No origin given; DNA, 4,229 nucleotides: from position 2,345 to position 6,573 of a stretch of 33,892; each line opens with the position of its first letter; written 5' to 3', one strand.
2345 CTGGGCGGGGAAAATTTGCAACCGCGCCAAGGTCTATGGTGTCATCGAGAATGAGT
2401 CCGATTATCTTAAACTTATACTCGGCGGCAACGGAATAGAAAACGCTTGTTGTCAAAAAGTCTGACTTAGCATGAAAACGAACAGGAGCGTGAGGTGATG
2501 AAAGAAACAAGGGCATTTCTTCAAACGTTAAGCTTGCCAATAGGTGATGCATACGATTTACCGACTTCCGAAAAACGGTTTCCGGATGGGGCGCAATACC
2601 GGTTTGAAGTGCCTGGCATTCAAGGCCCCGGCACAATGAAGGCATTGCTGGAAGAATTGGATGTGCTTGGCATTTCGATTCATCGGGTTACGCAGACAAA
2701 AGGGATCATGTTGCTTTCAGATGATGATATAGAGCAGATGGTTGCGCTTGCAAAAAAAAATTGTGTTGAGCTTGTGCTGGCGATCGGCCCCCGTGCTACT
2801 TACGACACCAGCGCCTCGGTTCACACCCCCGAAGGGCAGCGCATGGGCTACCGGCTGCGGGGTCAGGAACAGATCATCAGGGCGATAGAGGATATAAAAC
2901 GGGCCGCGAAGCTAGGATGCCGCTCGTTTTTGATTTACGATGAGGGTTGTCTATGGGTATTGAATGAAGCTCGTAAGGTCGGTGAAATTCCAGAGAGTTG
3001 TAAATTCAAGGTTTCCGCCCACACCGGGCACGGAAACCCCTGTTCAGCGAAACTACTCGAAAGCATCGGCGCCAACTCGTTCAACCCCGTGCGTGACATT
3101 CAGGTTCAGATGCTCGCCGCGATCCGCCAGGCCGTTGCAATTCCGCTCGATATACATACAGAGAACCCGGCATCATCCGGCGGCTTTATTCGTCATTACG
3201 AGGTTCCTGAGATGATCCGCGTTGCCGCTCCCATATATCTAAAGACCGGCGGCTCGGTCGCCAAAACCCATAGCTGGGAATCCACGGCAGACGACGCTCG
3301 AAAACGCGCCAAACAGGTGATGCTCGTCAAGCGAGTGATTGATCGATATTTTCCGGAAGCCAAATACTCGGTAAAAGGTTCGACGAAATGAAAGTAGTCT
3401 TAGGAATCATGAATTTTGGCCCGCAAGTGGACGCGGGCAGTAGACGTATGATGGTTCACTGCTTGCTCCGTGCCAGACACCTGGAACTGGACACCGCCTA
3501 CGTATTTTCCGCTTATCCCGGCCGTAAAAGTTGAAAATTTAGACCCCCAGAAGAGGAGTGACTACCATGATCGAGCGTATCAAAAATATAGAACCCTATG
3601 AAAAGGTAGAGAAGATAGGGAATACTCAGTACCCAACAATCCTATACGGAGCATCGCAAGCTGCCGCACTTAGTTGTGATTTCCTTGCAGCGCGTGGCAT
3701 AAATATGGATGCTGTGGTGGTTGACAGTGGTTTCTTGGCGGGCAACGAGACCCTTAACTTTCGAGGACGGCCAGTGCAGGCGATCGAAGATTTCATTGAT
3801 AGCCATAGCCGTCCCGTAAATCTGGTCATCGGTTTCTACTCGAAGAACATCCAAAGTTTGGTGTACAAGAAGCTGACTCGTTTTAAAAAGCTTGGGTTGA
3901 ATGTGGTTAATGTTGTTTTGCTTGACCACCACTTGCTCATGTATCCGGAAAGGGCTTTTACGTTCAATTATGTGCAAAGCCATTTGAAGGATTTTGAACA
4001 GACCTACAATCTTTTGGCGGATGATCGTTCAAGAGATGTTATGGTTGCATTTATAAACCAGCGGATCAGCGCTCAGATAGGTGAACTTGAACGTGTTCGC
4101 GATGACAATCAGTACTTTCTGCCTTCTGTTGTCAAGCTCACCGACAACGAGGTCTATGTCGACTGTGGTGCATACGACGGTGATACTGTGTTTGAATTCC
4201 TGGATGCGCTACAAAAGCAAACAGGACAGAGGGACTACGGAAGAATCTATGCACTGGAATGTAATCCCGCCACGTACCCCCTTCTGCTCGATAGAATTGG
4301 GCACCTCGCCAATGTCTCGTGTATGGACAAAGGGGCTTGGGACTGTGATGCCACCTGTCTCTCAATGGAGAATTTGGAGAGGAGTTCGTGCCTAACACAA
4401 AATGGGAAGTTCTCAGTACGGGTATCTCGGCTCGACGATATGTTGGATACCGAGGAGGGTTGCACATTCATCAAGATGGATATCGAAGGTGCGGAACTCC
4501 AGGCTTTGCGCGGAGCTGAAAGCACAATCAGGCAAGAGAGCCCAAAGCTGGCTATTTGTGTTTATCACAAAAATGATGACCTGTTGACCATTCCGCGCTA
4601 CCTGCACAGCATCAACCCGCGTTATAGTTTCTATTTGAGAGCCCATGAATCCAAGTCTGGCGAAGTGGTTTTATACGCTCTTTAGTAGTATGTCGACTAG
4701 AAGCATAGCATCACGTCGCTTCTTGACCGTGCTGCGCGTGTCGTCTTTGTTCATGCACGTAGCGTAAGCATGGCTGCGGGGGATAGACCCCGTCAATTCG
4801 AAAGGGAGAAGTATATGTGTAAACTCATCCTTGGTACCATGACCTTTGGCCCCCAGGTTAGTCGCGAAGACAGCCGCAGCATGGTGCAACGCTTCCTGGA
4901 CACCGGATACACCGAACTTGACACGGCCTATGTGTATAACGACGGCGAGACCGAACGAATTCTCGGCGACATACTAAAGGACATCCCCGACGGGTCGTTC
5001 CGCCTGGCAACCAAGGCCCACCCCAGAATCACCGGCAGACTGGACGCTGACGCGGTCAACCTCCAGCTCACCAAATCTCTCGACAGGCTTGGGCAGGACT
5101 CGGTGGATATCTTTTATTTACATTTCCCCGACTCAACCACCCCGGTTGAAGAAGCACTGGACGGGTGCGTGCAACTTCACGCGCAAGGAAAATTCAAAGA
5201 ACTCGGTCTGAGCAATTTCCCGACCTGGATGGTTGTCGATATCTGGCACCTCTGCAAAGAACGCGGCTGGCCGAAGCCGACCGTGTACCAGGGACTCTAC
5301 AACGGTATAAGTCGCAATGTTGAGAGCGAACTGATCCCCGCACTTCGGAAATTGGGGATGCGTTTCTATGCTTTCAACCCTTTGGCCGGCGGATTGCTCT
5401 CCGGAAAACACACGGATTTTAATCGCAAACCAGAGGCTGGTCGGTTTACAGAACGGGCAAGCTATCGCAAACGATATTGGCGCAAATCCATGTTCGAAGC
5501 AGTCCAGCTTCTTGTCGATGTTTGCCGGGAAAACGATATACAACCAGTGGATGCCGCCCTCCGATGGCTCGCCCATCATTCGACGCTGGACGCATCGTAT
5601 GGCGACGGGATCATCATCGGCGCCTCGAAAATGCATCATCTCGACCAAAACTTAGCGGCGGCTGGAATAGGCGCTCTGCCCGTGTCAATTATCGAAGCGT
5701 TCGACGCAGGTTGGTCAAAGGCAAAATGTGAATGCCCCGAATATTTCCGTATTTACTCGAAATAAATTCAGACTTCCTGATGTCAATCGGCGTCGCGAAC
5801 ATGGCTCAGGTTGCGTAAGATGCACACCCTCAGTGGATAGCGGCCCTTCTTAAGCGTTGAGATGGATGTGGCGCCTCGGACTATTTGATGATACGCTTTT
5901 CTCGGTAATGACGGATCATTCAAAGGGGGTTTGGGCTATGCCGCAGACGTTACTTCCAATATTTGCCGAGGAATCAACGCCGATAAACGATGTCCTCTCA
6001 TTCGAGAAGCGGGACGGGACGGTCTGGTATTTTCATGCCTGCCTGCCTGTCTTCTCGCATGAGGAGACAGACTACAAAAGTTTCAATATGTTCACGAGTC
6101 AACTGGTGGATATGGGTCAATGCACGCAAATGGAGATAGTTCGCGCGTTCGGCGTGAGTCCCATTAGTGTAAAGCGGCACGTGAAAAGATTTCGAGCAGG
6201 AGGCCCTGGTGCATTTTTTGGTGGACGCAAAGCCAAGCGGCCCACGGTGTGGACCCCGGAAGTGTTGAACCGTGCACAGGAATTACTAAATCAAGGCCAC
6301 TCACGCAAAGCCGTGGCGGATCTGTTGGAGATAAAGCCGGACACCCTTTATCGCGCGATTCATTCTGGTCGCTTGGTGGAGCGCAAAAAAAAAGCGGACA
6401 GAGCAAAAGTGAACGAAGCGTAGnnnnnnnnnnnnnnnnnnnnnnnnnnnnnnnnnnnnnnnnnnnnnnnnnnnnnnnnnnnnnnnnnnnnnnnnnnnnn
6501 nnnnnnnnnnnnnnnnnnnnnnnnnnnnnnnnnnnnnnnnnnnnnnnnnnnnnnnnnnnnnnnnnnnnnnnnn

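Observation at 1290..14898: Orphan small-acid / 2-oxoacid tailoring cassette inside a glycan locus (CitE-like lyase, PrpD-like dehydratase, split TtdAB-type hydro-lyase, Ppd-like decarboxylase, AKR, FkbM methyltransferase, ATP-grasp ligase)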

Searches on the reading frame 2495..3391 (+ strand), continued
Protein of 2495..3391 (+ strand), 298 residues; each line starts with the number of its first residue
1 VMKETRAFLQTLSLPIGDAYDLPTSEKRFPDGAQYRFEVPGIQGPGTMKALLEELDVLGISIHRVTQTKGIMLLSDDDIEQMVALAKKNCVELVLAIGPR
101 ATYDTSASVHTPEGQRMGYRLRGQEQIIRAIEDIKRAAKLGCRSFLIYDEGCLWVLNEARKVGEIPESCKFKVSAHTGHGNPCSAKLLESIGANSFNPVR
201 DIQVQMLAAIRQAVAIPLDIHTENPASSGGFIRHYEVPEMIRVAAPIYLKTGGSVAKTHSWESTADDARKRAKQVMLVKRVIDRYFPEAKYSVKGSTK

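Call 77: get_annotated_region(hit=H4, flank=9000)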
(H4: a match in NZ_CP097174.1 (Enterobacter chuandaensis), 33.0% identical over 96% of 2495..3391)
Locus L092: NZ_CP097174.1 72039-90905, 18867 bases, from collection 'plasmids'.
description: Enterobacter chuandaensis strain E20191216 plasmid pE20191216, complete sequence
organism: Enterobacter chuandaensis (NCBI taxid 2497875)
taxonomy: Bacteria; Pseudomonadota; Gammaproteobacteria; Enterobacterales; Enterobacteriaceae; Enterobacter; Enterobacter chuandaensis
host: -; source: Duck,China: Zhejiang; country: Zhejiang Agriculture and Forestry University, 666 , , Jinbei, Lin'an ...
typing (MOB-suite, as given by PLSDB): non-mobilizable; replicon rep_cluster_1088
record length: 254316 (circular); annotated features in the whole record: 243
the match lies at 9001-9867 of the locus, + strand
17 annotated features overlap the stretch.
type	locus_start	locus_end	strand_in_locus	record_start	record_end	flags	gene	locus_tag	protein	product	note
CDS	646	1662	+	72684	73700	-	-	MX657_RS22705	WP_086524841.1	RepB family plasmid replication initiator protein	GO:0006270 - DNA replication initiation [Evidence IEA]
CDS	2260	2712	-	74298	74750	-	-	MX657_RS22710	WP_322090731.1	GGDEF domain-containing protein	-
CDS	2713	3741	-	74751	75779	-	-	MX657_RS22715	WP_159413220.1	GAF domain-containing protein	-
CDS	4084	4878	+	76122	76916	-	-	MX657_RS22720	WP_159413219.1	DUF1835 domain-containing protein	-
CDS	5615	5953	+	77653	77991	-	-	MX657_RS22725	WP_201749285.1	zincin-like metallopeptidase domain-containing protein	-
CDS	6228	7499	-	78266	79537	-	-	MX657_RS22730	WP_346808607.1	hypothetical protein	-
CDS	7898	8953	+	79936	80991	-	-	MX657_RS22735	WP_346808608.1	phosphotransferase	-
CDS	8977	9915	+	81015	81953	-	-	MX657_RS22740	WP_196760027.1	U32 family peptidase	-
CDS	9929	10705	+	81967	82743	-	-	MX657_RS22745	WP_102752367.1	hypothetical protein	-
CDS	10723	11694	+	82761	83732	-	-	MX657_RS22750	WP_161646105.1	NAD(P)-dependent oxidoreductase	-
CDS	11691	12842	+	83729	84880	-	-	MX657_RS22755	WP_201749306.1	aminotransferase class I/II-fold pyridoxal phosphate-dependent enzyme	GO:0009058 - biosynthetic process [Evidence IEA]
CDS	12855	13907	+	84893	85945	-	-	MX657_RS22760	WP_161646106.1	hypothetical protein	-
CDS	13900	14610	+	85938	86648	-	-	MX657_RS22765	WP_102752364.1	iron-containing redox enzyme family protein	-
CDS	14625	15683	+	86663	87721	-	-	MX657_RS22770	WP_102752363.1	M14 family metallopeptidase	-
CDS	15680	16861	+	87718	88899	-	-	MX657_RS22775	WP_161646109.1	MFS transporter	GO:0055085 - transmembrane transport [Evidence IEA]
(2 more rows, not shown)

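Call 89: find_encoding_contigs(protein=P0122, flank=10000, max_places=2)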
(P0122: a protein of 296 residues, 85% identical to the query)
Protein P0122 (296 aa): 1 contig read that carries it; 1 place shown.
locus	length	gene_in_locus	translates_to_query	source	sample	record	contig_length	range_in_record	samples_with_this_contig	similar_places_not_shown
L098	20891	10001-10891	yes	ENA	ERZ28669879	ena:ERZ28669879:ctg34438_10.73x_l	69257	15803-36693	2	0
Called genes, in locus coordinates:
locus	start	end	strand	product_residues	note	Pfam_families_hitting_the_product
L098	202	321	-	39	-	-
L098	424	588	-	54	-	-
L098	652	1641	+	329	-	PF13384:HTH_23 (weak), PF13936:HTH_38, PF00665:rve (weak)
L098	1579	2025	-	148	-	-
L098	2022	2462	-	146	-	-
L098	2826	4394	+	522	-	PF13174:TPR_6 (faint), PF13424:TPR_12 (faint), PF13428:TPR_14 (faint), PF13181:TPR_8 (faint), PF13176:TPR_7 (faint), PF20308:TPR-S (faint), PF13432:TPR_16 (faint), PF14559:TPR_19 (faint), +3 more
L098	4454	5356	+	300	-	PF00535:Glycos_transf_2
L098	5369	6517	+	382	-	PF01041:DegT_DnrJ_EryC1, PF01053:Cys_Met_Meta_PP (weak), PF01212:Beta_elim_lyase (weak)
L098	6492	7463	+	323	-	PF00389:2-Hacid_dh, PF02826:2-Hacid_dh_C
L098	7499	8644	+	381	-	PF15617:C-C_Bond_Lyase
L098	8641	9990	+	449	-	PF03972:MmgE_PrpD_N, PF19305:MmgE_PrpD_C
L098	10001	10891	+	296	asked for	-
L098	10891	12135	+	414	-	PF02655:ATP-grasp_3, PF01071:GARS_A, PF02222:ATP-grasp (weak), PF02786:CPSase_L_D2 (weak), PF07478:Dala_Dala_lig_C, PF13535:ATP-grasp_4, PF15632:ATPgrasp_Ter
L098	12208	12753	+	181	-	PF00132:Hexapep (faint)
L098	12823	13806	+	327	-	PF00195:Chal_sti_synt_N, PF08545:ACP_syn_III, PF08541:ACP_syn_III_C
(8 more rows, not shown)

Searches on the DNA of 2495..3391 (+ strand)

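Call 74: search_dna_similar(query=window:2495-3391:+, collection=ecoli_genomes, mode=distant, max_rows=10)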
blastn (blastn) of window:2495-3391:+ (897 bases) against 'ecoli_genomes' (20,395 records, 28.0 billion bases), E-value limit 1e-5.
No match.

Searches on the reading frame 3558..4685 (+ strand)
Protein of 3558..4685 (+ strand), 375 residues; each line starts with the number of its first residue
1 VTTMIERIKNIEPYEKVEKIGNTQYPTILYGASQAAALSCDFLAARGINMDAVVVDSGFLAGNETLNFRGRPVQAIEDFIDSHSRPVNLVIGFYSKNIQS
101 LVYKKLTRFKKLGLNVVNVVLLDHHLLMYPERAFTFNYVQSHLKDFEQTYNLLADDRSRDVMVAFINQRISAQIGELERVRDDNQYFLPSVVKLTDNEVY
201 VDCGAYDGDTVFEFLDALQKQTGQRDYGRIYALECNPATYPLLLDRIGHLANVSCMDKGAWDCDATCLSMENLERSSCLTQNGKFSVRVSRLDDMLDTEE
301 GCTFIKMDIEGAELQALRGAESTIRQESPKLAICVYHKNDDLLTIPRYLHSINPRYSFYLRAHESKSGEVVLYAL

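Call 4: search_protein_families(library=pfam, proteins=[window:3558-4685:+], max_evalue=0.01)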
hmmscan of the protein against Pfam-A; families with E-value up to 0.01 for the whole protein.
window:3558-4685:+ (375 aa): 1 family
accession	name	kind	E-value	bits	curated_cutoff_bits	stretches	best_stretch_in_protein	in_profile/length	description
PF05050.19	Methyltransf_21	-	1.8e-13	51.4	22.7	1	202-338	1-150/173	Methyltransferase FkbM domain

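Call 7: search_protein_families(library=ncbifam, proteins=[window:3558-4685:+], max_evalue=0.01)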
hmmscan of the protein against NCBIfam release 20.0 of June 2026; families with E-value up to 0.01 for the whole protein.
window:3558-4685:+ (375 aa): 1 family
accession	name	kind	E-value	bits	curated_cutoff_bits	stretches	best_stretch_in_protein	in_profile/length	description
TIGR01444.1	fkbM_fam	subfamily_domain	3.6e-15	56.7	37.7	1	199-333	1-140/143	FkbM family methyltransferase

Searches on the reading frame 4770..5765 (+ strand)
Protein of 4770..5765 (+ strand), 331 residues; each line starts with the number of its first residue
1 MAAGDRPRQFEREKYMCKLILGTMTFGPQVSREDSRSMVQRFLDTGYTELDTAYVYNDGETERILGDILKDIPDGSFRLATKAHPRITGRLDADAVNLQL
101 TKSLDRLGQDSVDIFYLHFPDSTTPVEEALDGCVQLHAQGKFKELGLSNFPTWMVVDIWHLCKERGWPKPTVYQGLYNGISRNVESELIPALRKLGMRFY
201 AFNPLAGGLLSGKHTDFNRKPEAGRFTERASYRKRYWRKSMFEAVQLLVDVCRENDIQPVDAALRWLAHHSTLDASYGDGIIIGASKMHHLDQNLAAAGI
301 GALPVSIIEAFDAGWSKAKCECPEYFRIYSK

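Call 4: search_protein_families(library=pfam, proteins=[window:4770-5765:+], max_evalue=0.01)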
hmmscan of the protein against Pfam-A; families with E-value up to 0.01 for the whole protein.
window:4770-5765:+ (331 aa): 1 family
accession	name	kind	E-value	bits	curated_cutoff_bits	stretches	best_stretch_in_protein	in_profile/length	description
PF00248.27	Aldo_ket_red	-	4.6e-56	190.5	24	1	18-310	1-285/291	Aldo/keto reductase family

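Call 7: search_protein_families(library=ncbifam, proteins=[window:4770-5765:+], max_evalue=0.01)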
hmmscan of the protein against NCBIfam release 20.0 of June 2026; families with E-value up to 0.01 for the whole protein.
window:4770-5765:+ (331 aa): 7 families
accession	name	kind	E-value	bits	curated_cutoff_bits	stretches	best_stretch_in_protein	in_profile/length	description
NF007388.0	PRK09912.1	subfamily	4.5e-19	68.5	448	1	25-297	35-314/346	L-glyceraldehyde 3-phosphate reductase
NF049922.1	MethglyxlRedYdjG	equivalog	5.5e-19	68.3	550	1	23-300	26-307/326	NADH-dependent methylglyoxal reductase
NF007912.0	PRK10625.1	equivalog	1.3e-17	64.2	415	1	17-298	14-322/346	NADP(H)-dependent aldo-keto reductase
TIGR01293.1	Kv_beta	subfamily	8.2e-15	54.7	365.4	1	19-229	16-232/319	voltage-dependent potassium channel subunit beta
NF007695.0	PRK10376.1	subfamily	1.3e-12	47.4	280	1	11-207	18-217/290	oxidoreductase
NF008598.0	PRK11565.1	equivalog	5.2e-10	38.9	425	1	16-152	15-142/275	2,5-didehydrogluconate reductase DkgA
NF008377.0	PRK11172.1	equivalog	4.3e-09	36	327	1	35-151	18-132/267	2,5-didehydrogluconate reductase DkgB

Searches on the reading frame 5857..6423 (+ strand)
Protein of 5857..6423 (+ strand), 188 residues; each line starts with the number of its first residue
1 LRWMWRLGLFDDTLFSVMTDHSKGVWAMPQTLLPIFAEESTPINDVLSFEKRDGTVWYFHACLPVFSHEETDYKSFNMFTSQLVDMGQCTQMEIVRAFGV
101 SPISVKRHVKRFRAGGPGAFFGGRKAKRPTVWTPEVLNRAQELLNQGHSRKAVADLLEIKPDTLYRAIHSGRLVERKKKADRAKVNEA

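Call 4: search_protein_families(library=pfam, proteins=[window:5857-6423:+], max_evalue=0.01)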
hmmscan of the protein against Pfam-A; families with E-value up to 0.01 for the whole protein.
window:5857-6423:+ (188 aa): 8 families
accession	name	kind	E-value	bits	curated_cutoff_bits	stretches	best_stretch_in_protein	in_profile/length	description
PF13518.12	HTH_28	-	7.9e-12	45.5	25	1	82-126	7-50/52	Helix-turn-helix domain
PF13551.12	HTH_29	-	1.5e-11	44.6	28.1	1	83-129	7-53/64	Winged helix-turn helix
PF13384.12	HTH_23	-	4.2e-09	36.4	24.6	2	90-117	19-46/50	Homeodomain-like domain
PF02796.21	HTH_7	-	5.7e-08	33.2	23.8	1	133-167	7-41/45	Helix-turn-helix domain of resolvase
PF13565.12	HTH_32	-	0.00041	21.3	33.7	1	105-167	2-72/73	Homeodomain-like domain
PF12728.13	HTH_17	-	0.00052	20.7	27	1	152-177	6-31/51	Helix-turn-helix domain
PF08281.18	Sigma70_r4_2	-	0.0007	19.6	25.7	0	83-112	21-50/54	Sigma-70, region 4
PF13936.12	HTH_38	-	0.0014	18.7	27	0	138-168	11-41/44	Helix-turn-helix domain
